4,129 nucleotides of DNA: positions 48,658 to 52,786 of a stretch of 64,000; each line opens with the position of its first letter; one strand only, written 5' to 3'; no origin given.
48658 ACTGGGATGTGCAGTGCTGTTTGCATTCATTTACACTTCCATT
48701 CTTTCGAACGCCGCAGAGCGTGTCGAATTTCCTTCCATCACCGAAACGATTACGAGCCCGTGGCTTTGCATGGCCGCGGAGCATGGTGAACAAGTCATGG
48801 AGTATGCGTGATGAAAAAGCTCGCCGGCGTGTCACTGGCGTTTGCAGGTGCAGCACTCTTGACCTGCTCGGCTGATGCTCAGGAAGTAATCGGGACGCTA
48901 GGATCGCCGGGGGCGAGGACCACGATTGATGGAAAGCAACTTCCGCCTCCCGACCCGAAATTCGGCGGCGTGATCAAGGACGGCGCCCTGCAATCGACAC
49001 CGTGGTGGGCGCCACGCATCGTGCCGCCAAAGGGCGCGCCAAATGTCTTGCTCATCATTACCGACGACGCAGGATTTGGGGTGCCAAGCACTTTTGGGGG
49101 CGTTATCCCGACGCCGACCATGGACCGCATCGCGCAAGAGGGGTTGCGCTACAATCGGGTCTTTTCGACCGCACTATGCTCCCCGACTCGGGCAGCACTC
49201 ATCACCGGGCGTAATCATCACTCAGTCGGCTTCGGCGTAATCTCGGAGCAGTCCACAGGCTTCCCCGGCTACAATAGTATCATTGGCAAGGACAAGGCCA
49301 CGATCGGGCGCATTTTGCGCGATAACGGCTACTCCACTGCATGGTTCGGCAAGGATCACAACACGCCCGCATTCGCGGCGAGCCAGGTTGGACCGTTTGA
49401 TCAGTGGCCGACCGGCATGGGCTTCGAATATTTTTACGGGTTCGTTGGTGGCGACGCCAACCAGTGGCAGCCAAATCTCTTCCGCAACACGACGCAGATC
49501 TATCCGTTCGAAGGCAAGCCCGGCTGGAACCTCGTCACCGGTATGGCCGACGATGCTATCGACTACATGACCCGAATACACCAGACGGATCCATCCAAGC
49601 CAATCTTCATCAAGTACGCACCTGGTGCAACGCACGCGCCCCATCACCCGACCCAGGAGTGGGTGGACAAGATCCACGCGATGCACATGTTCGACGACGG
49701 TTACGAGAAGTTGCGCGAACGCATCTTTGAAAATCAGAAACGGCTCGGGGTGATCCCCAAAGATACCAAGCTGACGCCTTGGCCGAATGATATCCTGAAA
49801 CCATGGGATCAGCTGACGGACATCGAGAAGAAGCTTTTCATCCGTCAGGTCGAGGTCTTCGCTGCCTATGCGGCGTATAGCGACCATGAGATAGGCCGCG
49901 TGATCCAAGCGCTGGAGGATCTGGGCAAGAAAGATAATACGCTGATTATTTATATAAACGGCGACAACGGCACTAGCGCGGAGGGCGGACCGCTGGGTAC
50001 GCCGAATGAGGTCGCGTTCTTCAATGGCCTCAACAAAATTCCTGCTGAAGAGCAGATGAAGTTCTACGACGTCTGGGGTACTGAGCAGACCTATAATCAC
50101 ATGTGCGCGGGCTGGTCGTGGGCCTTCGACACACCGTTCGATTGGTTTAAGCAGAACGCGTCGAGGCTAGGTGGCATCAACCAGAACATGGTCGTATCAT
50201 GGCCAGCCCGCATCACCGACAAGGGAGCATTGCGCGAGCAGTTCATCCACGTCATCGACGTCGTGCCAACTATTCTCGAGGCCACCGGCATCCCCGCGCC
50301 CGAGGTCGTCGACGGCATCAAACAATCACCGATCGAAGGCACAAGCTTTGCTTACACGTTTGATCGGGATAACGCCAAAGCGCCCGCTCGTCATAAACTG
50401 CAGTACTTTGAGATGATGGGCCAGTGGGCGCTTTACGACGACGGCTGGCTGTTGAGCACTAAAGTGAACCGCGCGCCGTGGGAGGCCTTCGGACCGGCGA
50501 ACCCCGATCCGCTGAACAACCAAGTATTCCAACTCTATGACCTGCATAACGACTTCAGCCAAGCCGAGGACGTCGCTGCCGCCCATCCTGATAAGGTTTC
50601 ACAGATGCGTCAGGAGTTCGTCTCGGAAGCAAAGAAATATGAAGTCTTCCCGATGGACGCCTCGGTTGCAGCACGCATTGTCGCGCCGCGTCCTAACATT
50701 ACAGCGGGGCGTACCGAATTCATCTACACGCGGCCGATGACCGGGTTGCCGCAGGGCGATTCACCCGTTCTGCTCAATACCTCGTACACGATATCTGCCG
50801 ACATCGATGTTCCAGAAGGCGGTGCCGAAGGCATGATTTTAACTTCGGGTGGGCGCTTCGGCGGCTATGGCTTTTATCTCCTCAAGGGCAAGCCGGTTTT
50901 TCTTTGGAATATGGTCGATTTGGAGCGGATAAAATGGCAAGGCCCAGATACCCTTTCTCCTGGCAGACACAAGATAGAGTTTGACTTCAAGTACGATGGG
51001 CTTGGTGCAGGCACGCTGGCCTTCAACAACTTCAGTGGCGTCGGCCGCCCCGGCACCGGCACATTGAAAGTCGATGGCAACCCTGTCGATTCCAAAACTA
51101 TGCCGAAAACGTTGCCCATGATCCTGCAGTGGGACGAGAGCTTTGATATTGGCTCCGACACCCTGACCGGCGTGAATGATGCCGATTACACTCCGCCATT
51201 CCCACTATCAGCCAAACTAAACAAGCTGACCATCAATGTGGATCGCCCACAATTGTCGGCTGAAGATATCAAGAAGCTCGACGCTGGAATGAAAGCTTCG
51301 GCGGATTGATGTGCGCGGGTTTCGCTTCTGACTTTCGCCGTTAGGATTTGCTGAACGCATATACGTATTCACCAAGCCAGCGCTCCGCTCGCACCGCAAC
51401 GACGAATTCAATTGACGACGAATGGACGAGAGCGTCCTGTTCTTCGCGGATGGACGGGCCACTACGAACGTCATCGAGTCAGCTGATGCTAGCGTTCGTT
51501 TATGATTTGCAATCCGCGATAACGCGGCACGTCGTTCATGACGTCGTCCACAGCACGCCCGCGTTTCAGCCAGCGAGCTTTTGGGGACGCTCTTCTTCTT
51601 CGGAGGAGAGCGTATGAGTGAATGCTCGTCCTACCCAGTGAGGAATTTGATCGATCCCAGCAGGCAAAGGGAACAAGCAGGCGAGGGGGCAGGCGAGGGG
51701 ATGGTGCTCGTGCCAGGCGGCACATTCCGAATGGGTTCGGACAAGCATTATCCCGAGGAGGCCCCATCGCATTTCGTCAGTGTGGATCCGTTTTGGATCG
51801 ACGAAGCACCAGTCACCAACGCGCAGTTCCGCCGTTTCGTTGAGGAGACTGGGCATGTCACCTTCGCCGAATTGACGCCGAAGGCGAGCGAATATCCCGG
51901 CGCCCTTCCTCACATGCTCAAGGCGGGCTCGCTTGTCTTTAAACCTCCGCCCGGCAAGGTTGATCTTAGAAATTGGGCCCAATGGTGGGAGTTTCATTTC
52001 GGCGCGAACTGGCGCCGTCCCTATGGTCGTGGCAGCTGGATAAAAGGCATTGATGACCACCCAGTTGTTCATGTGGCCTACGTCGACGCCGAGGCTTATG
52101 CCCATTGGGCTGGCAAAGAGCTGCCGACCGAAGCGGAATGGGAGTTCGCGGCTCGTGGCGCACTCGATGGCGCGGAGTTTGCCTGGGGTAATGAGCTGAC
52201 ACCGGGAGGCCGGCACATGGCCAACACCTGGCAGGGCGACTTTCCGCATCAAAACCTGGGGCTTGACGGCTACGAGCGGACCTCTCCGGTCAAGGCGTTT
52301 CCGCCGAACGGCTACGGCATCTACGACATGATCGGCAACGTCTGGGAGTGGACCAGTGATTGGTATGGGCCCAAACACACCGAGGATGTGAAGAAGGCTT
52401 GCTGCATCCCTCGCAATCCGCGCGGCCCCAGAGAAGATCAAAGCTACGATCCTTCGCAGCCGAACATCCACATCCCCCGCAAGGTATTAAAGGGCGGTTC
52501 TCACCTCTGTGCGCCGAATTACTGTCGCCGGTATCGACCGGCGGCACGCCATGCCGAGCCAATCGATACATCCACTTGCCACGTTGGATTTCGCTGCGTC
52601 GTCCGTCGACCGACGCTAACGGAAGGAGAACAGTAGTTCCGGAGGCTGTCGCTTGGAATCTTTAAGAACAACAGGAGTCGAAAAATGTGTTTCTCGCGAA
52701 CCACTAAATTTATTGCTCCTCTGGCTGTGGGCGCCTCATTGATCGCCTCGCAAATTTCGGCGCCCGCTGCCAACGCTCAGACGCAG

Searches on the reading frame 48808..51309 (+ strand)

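Call 11: search_protein_families(library=pfam, proteins=[window:48808-51309:+], max_evalue=0.001)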
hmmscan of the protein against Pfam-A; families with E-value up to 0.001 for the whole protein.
window:48808-51309:+ (833 aa): 2 families
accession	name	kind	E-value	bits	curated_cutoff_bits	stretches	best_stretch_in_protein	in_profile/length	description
PF00884.28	Sulfatase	-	6.1e-52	177.2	25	1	78-495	1-301/301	Sulfatase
PF16347.10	SGSH_C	-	4e-06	27.5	29.3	1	456-509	15-67/154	N-sulphoglucosamine sulphohydrolase, C-terminal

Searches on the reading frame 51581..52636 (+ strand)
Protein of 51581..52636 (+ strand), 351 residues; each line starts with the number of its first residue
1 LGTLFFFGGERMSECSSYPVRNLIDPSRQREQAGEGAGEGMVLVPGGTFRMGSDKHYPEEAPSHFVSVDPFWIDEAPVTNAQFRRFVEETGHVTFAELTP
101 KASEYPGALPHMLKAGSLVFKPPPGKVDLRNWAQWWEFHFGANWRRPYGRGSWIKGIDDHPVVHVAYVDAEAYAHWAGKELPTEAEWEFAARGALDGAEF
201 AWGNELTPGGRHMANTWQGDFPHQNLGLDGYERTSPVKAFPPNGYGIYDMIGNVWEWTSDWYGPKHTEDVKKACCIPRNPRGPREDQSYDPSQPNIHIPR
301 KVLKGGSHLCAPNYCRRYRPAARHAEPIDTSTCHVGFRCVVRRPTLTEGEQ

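Call 11: search_protein_families(library=pfam, proteins=[window:51581-52636:+], max_evalue=0.001)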
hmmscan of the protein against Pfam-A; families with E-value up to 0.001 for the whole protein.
window:51581-52636:+ (351 aa): 1 family
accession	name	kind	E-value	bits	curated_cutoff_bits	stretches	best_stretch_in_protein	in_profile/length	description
PF03781.23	FGE-sulfatase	-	2e-82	277.2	23.3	1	39-340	3-254/255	Sulfatase-modifying factor enzyme 1-like domain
